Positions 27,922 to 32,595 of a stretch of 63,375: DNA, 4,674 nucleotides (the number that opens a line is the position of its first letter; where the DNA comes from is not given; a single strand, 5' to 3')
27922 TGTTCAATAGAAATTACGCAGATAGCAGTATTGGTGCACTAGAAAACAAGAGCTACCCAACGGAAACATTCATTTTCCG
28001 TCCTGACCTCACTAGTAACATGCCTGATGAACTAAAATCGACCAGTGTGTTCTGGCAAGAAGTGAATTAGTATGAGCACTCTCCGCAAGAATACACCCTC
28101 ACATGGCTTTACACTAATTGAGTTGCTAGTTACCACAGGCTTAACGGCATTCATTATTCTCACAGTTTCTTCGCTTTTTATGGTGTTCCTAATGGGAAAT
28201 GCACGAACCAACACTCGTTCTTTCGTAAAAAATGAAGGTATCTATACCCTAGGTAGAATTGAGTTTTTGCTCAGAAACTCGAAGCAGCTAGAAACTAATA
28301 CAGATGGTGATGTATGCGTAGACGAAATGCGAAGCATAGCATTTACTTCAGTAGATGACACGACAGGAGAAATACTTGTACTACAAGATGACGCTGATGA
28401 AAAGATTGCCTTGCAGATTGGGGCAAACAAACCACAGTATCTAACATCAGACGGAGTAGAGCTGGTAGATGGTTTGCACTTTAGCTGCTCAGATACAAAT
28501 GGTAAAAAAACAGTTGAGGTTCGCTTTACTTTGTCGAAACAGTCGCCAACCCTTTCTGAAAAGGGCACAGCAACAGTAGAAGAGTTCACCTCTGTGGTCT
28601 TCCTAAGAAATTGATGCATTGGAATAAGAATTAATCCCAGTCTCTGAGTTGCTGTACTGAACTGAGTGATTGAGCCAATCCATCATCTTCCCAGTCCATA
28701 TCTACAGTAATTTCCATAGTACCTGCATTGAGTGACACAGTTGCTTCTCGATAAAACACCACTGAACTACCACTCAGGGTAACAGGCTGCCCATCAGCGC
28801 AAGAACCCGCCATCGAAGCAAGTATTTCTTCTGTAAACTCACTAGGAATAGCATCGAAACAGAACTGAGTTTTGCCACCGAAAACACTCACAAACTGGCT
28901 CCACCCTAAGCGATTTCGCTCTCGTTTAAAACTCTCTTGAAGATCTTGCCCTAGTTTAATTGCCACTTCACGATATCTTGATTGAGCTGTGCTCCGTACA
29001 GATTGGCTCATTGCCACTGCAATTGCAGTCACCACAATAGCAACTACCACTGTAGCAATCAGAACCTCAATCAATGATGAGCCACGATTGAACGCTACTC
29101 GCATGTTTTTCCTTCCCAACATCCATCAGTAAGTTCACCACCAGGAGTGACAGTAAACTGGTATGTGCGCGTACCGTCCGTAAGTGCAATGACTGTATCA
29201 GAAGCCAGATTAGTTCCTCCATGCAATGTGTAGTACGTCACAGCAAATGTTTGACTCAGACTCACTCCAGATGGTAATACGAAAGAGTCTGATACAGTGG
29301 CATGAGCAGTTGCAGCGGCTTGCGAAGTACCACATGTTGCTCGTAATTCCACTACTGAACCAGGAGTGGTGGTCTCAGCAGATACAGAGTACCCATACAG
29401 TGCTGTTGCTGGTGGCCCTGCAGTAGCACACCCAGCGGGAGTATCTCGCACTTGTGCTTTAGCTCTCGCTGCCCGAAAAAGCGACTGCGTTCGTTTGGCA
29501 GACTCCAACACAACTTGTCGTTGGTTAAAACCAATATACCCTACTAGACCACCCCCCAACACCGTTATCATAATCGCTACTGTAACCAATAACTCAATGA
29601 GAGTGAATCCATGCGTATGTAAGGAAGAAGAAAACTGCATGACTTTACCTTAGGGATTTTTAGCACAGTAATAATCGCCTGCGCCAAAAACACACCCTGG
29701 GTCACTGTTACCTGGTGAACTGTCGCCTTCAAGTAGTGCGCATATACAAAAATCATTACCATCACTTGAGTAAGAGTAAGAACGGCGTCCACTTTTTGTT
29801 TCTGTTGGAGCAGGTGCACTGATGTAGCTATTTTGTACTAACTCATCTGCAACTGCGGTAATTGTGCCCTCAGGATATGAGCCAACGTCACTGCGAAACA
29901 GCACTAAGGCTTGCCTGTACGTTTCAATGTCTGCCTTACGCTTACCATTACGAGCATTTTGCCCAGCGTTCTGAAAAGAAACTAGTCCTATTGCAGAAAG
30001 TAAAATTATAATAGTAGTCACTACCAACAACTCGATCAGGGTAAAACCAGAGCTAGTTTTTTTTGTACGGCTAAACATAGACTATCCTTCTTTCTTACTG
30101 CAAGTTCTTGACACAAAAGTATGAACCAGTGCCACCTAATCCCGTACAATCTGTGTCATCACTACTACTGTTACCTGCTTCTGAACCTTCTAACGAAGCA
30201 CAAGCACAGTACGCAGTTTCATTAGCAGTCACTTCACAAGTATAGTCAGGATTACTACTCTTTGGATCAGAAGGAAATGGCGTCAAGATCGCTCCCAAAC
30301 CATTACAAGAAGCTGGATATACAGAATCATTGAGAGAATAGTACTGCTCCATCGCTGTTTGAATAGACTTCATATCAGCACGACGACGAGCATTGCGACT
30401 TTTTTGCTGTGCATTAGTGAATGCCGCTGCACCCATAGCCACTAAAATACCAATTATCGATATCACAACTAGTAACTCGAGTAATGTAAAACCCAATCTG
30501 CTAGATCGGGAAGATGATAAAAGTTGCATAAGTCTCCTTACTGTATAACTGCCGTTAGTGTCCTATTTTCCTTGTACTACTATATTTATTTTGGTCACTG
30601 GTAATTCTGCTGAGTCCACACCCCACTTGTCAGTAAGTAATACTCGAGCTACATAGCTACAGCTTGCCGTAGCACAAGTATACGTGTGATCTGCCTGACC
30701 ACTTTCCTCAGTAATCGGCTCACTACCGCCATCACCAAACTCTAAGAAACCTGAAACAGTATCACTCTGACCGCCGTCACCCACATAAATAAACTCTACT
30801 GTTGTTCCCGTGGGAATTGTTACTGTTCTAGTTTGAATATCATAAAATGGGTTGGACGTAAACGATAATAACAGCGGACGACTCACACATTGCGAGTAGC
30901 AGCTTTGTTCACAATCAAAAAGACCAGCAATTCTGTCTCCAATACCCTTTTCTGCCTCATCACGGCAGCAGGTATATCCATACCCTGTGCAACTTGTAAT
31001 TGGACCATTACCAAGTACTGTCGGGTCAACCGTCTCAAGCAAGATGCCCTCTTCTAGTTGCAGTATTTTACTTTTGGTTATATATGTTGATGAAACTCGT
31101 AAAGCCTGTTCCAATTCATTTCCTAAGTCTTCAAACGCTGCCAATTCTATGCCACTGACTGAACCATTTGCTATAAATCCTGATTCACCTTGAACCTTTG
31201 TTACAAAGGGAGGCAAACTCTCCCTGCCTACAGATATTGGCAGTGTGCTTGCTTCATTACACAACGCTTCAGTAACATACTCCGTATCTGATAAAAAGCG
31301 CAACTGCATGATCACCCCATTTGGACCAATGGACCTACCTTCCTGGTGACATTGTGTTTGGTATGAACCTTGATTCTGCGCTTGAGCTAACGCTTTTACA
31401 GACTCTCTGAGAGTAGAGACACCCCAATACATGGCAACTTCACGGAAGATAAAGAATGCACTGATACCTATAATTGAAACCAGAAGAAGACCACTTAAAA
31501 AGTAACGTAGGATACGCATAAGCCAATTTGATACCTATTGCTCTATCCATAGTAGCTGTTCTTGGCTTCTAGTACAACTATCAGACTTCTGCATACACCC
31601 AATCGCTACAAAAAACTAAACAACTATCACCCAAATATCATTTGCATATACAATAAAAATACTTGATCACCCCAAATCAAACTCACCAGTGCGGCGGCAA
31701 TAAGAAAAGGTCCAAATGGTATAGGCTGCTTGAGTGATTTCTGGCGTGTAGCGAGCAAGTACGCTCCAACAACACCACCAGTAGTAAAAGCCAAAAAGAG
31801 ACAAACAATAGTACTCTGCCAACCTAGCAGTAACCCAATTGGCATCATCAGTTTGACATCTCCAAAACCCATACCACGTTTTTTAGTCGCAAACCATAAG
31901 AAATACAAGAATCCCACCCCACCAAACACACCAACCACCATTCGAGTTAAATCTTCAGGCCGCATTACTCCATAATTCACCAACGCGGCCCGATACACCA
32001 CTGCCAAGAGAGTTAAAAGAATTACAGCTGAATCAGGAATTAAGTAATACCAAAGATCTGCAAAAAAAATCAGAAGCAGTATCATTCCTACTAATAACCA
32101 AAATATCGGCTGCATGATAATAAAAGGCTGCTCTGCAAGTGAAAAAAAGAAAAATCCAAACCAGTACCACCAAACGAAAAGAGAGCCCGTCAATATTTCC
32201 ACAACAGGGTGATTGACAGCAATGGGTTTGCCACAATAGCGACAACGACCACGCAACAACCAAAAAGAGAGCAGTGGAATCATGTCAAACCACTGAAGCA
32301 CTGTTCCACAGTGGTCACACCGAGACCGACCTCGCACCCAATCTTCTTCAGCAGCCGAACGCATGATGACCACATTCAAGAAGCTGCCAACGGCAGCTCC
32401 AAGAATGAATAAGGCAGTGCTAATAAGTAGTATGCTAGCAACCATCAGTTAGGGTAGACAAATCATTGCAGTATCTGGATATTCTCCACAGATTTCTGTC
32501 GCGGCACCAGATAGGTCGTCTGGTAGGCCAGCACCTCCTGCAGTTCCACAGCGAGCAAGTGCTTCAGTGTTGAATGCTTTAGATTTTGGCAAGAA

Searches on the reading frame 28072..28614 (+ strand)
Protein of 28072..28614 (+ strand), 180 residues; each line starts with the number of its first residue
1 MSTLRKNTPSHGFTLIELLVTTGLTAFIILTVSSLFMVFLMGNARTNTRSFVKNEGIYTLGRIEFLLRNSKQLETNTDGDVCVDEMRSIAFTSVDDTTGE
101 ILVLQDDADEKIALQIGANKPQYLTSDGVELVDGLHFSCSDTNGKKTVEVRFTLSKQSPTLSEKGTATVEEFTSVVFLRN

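Call 78: search_protein_families(library=pfam, proteins=[window:28072-28614:+], max_evalue=0.001)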
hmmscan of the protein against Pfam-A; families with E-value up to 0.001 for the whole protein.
window:28072-28614:+ (180 aa): 1 family
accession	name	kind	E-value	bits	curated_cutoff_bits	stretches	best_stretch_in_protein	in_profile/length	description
PF07963.17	N_methyl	-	0.00083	19.3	21.2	1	10-32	4-26/27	Prokaryotic N-terminal methylation motif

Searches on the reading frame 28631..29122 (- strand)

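Call 78: search_protein_families(library=pfam, proteins=[window:28631-29122:-], max_evalue=0.001)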
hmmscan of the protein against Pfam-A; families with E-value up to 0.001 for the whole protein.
window:28631-29122:- (163 aa): 1 family
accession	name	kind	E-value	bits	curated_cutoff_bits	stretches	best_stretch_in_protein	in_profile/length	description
PF07963.17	N_methyl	-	0.00014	21.7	21.2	1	12-34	4-26/27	Prokaryotic N-terminal methylation motif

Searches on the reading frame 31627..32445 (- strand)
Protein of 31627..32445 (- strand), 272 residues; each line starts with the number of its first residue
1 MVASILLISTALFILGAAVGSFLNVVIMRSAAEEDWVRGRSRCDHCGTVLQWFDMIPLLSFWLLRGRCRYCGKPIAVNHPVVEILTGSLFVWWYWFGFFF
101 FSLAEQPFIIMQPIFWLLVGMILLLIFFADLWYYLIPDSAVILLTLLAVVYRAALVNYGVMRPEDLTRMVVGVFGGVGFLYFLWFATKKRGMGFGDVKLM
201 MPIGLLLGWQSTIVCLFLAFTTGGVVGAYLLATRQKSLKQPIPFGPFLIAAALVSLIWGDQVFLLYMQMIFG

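Call 78: search_protein_families(library=pfam, proteins=[window:31627-32445:-], max_evalue=0.001)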
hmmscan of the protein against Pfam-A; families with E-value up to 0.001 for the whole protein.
window:31627-32445:- (272 aa): 2 families
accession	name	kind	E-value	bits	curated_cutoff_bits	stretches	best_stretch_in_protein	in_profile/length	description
PF06750.18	A24_N_bact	-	4e-30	104.1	23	1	14-95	1-82/84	Bacterial Peptidase A24 N-terminal domain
PF01478.23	Peptidase_A24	-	3.8e-15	56.6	26.5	1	118-227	2-103/104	Type IV leader peptidase family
